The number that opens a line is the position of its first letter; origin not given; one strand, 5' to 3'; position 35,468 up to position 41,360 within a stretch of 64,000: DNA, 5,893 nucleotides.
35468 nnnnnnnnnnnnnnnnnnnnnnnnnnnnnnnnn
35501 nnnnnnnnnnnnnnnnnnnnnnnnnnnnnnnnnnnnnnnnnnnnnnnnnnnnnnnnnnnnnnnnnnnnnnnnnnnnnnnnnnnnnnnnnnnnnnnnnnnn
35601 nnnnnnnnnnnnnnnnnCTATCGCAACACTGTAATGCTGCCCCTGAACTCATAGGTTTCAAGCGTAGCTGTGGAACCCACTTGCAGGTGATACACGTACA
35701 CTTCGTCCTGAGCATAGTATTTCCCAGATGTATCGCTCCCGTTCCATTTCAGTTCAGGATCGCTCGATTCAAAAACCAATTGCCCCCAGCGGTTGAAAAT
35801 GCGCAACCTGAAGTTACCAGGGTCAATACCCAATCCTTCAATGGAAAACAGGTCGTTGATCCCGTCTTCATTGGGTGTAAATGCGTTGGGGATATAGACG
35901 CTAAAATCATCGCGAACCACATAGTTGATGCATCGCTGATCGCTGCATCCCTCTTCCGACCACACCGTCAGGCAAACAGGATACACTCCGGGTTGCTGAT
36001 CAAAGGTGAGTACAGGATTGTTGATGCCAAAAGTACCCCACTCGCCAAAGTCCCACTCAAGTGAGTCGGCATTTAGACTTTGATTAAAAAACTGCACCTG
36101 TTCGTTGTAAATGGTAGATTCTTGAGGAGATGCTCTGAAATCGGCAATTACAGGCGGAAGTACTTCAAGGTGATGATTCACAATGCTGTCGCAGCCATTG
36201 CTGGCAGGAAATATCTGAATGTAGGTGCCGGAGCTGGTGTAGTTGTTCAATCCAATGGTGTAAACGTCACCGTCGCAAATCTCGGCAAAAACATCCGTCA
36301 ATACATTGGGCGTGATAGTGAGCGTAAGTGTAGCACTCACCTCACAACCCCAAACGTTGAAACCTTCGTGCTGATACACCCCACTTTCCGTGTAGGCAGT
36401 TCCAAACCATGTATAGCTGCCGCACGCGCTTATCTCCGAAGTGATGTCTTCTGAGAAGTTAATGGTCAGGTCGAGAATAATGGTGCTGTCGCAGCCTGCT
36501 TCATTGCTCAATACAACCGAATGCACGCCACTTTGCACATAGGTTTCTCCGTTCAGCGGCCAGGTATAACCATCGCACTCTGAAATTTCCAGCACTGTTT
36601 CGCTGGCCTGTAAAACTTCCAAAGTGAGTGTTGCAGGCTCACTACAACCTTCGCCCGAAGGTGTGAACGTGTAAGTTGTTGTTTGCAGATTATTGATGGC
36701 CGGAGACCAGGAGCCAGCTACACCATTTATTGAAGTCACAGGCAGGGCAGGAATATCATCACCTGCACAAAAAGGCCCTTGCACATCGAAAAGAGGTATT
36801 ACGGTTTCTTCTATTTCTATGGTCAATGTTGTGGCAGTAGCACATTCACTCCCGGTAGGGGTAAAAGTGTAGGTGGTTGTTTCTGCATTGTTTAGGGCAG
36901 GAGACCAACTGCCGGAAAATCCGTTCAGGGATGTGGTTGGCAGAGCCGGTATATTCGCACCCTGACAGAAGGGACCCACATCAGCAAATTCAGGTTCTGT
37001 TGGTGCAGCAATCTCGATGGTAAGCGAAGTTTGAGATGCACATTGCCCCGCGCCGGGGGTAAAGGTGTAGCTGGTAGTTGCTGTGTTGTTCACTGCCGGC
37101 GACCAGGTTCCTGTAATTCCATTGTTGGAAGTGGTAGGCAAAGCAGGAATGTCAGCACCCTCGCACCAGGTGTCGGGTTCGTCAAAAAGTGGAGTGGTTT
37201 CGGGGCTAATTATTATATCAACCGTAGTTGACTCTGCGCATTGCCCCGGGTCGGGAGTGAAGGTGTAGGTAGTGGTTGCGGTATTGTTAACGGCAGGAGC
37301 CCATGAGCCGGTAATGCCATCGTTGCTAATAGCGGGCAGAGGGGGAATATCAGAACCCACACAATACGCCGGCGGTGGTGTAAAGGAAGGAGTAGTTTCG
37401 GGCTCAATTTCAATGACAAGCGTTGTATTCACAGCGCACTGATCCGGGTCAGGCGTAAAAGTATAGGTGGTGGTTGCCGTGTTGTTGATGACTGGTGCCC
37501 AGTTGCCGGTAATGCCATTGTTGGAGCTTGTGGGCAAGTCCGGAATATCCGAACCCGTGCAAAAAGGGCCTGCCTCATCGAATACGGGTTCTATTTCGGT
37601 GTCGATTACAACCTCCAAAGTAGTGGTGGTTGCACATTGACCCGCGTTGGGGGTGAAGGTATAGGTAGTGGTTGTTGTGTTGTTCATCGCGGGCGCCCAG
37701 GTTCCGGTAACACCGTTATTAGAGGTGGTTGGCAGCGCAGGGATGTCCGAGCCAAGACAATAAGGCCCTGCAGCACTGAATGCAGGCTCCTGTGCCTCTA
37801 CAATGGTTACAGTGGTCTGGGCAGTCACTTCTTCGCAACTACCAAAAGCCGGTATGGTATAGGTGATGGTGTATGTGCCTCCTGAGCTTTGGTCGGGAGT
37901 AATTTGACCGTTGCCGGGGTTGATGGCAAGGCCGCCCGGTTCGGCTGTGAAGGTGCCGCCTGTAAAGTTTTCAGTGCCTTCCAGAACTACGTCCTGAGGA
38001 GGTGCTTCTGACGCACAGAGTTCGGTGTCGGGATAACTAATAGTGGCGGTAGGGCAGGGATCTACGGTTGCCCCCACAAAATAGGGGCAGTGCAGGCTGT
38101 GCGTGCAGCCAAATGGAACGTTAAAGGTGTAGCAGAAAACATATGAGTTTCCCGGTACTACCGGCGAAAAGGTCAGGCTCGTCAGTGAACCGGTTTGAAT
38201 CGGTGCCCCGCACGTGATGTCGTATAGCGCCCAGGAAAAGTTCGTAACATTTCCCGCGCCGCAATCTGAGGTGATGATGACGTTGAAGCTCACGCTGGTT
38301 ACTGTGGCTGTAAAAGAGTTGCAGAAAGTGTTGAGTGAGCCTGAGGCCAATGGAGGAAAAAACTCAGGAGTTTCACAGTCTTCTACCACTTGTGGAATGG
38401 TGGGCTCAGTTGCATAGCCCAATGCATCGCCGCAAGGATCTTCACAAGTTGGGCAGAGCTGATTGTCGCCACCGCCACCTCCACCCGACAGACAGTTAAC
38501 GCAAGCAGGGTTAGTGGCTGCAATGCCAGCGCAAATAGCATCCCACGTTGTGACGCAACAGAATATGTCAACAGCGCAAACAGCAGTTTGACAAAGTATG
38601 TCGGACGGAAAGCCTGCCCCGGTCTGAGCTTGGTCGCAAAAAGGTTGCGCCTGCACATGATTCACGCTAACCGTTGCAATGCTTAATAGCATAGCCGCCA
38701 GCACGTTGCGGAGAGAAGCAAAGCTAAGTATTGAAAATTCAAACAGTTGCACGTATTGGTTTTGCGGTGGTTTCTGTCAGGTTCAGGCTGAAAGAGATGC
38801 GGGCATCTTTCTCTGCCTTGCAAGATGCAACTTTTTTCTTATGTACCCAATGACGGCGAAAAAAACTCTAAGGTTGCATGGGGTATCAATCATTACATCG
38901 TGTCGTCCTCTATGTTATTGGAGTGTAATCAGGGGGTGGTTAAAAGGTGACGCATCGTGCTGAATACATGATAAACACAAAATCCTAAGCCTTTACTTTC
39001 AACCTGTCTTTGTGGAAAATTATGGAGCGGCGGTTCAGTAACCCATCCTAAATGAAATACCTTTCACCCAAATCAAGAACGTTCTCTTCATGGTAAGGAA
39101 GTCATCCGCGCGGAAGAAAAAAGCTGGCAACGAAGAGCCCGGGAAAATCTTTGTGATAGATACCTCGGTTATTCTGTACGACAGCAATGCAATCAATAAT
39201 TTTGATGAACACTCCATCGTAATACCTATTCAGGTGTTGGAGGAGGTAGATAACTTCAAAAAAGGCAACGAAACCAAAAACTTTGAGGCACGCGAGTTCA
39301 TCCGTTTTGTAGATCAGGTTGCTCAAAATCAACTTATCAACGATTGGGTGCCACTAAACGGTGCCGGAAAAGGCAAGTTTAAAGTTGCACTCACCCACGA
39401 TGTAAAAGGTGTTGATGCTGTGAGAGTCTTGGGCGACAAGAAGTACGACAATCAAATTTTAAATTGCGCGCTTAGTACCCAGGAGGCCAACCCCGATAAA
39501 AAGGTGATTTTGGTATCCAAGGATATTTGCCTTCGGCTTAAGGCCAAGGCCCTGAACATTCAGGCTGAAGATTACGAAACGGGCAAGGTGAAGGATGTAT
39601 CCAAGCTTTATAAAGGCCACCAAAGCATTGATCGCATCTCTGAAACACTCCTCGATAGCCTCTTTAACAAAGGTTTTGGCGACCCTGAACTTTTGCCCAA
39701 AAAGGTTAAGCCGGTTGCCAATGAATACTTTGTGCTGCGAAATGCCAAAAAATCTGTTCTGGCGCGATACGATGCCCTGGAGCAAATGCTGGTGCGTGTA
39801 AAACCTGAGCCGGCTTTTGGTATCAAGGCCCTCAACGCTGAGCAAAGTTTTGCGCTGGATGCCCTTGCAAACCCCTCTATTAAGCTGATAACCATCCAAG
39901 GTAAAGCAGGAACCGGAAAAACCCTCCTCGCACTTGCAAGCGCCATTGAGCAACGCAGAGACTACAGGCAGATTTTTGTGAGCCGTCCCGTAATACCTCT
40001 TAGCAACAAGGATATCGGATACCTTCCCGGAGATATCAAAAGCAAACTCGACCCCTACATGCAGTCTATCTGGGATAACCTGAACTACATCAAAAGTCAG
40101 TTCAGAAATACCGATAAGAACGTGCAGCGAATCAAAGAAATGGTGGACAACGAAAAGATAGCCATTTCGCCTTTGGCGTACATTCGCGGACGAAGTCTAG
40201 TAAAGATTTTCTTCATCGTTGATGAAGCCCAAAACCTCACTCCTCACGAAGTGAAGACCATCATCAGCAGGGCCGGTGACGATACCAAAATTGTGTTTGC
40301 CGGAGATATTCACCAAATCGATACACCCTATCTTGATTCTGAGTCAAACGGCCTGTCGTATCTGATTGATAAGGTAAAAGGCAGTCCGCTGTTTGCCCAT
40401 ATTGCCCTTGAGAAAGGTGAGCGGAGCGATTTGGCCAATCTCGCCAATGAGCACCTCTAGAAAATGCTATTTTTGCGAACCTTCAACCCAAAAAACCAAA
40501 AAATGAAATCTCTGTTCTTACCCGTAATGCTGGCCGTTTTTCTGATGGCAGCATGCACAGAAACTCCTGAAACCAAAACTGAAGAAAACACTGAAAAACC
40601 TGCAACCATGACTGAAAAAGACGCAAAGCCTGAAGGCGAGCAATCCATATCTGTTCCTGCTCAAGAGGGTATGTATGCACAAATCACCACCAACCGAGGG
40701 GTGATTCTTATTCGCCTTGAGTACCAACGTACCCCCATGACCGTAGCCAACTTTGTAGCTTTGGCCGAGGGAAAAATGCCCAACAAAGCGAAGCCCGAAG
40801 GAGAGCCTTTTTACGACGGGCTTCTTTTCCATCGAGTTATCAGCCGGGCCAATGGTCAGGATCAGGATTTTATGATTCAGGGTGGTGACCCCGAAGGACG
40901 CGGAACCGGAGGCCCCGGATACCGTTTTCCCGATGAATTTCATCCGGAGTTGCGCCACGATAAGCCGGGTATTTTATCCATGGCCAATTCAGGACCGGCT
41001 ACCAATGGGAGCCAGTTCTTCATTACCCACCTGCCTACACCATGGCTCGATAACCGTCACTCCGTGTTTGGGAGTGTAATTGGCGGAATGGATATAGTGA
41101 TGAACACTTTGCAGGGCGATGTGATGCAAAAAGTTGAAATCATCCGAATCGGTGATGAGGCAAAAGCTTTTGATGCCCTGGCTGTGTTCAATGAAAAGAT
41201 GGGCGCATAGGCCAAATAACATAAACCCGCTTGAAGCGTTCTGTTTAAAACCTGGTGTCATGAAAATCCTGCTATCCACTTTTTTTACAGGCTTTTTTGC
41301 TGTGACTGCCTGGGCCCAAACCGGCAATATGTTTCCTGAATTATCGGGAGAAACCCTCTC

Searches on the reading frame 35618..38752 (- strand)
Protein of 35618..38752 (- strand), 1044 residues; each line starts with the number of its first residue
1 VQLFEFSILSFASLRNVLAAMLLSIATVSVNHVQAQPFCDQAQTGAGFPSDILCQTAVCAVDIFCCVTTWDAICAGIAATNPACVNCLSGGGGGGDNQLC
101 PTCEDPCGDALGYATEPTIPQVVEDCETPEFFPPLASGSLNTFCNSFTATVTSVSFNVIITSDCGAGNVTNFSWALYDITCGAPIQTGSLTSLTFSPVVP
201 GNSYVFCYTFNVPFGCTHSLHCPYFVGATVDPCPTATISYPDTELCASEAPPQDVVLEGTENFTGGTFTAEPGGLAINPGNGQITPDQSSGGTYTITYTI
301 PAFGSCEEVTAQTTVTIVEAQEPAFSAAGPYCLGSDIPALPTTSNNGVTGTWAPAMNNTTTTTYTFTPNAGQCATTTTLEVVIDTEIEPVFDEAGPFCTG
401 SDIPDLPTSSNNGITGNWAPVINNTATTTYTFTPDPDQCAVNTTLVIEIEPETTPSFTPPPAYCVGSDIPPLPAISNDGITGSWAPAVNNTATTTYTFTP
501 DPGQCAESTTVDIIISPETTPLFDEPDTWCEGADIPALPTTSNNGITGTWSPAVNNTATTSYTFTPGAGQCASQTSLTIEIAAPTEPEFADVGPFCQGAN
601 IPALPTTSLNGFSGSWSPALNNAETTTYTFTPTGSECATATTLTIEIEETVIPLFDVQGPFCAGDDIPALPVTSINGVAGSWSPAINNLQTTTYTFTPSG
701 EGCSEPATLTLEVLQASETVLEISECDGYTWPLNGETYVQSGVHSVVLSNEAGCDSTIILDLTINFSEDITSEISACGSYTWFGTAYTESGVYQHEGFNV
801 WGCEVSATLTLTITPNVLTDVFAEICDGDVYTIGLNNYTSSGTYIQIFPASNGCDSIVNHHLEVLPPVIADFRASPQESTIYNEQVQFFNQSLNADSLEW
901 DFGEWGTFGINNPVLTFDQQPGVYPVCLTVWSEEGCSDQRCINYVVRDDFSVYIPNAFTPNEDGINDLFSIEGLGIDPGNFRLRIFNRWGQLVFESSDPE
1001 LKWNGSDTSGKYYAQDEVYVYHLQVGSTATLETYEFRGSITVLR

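Call 15: search_protein_families(library=pfam, proteins=[window:35618-38752:-])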
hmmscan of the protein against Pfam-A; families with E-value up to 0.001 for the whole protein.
window:35618-38752:- (1044 aa): 2 families
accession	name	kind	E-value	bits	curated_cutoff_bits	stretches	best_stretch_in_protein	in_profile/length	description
PF13585.12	CHU_C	-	3e-18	66.1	27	1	954-1041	3-85/86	CHU_C Type IX secretion signal domain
PF18911.6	PKD_4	-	4.8e-06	27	27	1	891-939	29-77/85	PKD domain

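Call 54: find_homologous_proteins(query=window:35621-38752:-, max_evalue=1e-60)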
Query window:35621-38752:- (1044 aa): 2403 proteins with E <= 1e-60 among 8000 candidates; the best 120 are listed.
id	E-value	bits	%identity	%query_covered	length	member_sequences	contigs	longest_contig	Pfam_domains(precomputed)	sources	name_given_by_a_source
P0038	0.0e+0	2417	41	48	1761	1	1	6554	PF13585.13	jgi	jgi:gliding motility-associated-like protein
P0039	0.0e+0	2356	100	98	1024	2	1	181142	PF13585.13,PF18911.7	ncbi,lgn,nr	ncbi:MAG: hypothetical protein EA392_08925 [Cryomorphaceae bacterium]|nr:MAG: hypothetical protein E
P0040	0.0e+0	2220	45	36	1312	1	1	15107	PF25488.2,PF26029.1,PF10604.16,PF05641.19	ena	-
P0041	0.0e+0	2080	58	40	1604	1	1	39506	-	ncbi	ncbi:MAG: hypothetical protein ACM3P1_03385, partial [Candidatus Saccharibacteria bacterium]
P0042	0.0e+0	2077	48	40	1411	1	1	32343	-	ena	-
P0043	0.0e+0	2017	82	99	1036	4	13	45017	PF13585.13,PF18911.7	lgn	-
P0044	0.0e+0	1791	37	73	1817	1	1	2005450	PF13585.13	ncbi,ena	-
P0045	0.0e+0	1741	43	50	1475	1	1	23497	PF07790.17,PF10604.16,PF25850.1,PF22067.3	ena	-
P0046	0.0e+0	1637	50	40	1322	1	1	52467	PF17963.8,PF25850.1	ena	-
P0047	0.0e+0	1577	55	38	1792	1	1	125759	PF13585.13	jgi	jgi:gliding motility-associated-like protein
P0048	0.0e+0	1524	38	75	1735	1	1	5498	PF19406.6,PF13585.13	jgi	jgi:gliding motility-associated-like protein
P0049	0.0e+0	1474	36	70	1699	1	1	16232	PF13585.13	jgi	jgi:gliding motility-associated-like protein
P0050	0.0e+0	1460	49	40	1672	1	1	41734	PF03382.21,PF18962.8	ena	-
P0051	0.0e+0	1459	49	42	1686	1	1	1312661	PF10604.16,PF22067.3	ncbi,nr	ncbi:MAG: gliding motility-associated C-terminal domain-containing protein [Chitinophagaceae bacteri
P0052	0.0e+0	1436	40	74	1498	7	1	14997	PF13585.13,PF18911.7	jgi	jgi:gliding motility-associated-like protein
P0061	0.0e+0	1321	57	99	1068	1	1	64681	PF13585.13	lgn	-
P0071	0.0e+0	1247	56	95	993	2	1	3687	PF13585.13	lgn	-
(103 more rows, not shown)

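Call 55: find_encoding_contigs(protein=P0043, flank=4000, max_places=10)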
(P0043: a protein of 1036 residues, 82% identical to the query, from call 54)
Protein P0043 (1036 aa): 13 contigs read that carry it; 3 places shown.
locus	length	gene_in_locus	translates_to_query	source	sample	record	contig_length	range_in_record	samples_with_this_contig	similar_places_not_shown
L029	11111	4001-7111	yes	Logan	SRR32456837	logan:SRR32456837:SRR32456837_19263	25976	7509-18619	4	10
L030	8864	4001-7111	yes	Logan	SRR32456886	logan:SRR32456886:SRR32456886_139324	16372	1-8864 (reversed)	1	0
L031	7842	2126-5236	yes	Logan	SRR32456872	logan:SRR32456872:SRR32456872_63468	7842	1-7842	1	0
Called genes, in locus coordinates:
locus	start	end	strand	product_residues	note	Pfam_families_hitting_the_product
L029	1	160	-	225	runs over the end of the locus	-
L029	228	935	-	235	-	-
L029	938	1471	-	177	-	PF05176:ATP-synt_10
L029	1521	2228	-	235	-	PF00160:Pro_isomerase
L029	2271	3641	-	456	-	PF13638:PIN_4, PF02562:PhoH, PF13604:AAA_30 (faint)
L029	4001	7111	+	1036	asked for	PF18911:PKD_4 (faint), PF13585:CHU_C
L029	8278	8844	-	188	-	PF12867:DinB_2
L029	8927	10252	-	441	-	PF05572:Peptidase_M43, PF18962:Por_Secre_tail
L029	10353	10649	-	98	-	PF05258:DciA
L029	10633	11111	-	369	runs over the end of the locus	PF02463:SMC_N, PF13175:AAA_15, PF13476:AAA_23, PF13304:AAA_21 (weak)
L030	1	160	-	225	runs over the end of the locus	-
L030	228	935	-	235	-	-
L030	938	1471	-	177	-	PF05176:ATP-synt_10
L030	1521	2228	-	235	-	PF00160:Pro_isomerase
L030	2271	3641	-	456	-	PF13638:PIN_4, PF02562:PhoH, PF13604:AAA_30 (faint)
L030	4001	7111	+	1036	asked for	PF18911:PKD_4 (faint), PF13585:CHU_C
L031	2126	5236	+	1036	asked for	PF18911:PKD_4 (faint), PF13585:CHU_C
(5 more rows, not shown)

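Call 56: find_encoding_contigs(protein=P0061, flank=4000, max_places=4)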
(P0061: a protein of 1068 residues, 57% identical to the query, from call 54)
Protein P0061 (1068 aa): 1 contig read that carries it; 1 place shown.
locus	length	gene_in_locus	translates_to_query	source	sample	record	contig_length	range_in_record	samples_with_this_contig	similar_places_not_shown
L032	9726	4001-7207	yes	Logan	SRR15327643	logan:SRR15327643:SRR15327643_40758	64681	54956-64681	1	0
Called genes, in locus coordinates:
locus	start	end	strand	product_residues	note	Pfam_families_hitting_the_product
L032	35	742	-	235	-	-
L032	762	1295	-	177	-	PF05176:ATP-synt_10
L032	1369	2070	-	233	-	PF00160:Pro_isomerase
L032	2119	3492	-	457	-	PF13638:PIN_4, PF02562:PhoH, PF13604:AAA_30 (faint)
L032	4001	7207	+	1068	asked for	PF13585:CHU_C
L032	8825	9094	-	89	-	-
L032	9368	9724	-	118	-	?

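Call 60: search_protein_families(library=pfam, proteins=[L032:8828-9094:-, L032:9368-9724:-], max_evalue=1)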
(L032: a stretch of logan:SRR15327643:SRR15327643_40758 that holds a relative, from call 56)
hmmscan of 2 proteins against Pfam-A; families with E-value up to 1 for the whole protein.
L032:8828-9094:- (89 aa): 2 families
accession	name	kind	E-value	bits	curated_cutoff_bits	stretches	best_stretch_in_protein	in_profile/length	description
PF14947.12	HTH_45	-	0.048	14.1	25.5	1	45-81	31-68/77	Winged helix-turn-helix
PF14338.12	Mrr_N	-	0.11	13.1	29.5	1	44-80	48-86/87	Mrr N-terminal domain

L032:9368-9724:- (118 aa): 1 family
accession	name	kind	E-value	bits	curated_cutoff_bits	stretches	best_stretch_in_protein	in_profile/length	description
PF01553.26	Acyltransferase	-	0.00088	19.5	23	1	5-74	57-130/132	Acyltransferase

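Call 85: find_encoding_contigs(protein=P0071, flank=4000, max_places=3)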
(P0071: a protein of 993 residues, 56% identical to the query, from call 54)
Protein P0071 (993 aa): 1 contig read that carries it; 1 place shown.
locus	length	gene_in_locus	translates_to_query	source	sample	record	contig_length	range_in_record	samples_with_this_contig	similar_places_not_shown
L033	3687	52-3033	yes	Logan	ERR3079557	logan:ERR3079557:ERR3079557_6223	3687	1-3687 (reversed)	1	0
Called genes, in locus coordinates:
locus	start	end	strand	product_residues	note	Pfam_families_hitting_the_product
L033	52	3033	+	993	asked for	PF13585:CHU_C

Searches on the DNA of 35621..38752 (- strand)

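Call 65: search_rna_families(source=L032, start=7150, end=8900, threshold=evalue, max_evalue=1)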
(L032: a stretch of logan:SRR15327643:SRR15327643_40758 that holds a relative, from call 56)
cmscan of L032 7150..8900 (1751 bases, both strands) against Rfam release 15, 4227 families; matches with E-value up to 1: 1.
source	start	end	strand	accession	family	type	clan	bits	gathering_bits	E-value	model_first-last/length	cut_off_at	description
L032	8403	8443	-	RF03445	mir-7552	Gene; miRNA;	-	23.6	59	0.65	1-63/63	no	mir-7552 microRNA precursor family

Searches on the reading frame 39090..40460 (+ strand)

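Call 15: search_protein_families(library=pfam, proteins=[window:39090-40460:+])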
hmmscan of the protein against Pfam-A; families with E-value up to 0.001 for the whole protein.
window:39090-40460:+ (456 aa): 7 families
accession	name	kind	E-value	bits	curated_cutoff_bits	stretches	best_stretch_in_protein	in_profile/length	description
PF02562.22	PhoH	-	8.7e-46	156.4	27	1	245-442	2-188/205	PhoH-like protein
PF13638.12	PIN_4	-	2.2e-34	119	21.9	1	21-163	1-132/132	PIN domain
PF13604.12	AAA_30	-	2.8e-08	34.2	27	0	248-282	2-38/191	AAA domain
PF13086.12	AAA_11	-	2.8e-05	24.5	27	0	316-409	156-249/257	AAA domain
PF13245.12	AAA_19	-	7.5e-05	23.4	25.1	0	363-410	82-129/134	AAA domain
PF09848.15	SLFN-g3_helicase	-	8.4e-05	22.4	24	1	266-385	3-93/354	Schlafen group 3, DNA/RNA helicase domain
PF13401.12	AAA_22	-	0.00061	20.5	27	0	266-406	7-123/130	AAA domain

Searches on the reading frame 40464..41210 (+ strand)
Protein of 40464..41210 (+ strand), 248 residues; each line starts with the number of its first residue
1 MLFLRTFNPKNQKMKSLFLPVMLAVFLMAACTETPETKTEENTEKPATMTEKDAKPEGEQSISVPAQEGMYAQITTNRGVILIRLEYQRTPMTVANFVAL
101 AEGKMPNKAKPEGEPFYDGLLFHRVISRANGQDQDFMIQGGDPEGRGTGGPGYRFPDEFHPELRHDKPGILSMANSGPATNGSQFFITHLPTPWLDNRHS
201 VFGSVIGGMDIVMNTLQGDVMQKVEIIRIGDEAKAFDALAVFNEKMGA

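Call 68: search_protein_families(library=pfam, proteins=[window:40464-41210:+], max_evalue=0.0001)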
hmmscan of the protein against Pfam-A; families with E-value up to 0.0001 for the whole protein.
window:40464-41210:+ (248 aa): 1 family
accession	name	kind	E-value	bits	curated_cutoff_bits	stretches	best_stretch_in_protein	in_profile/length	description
PF00160.26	Pro_isomerase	-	1.3e-39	136.4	21.7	1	72-219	2-141/159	Cyclophilin type peptidyl-prolyl cis-trans isomerase/CLD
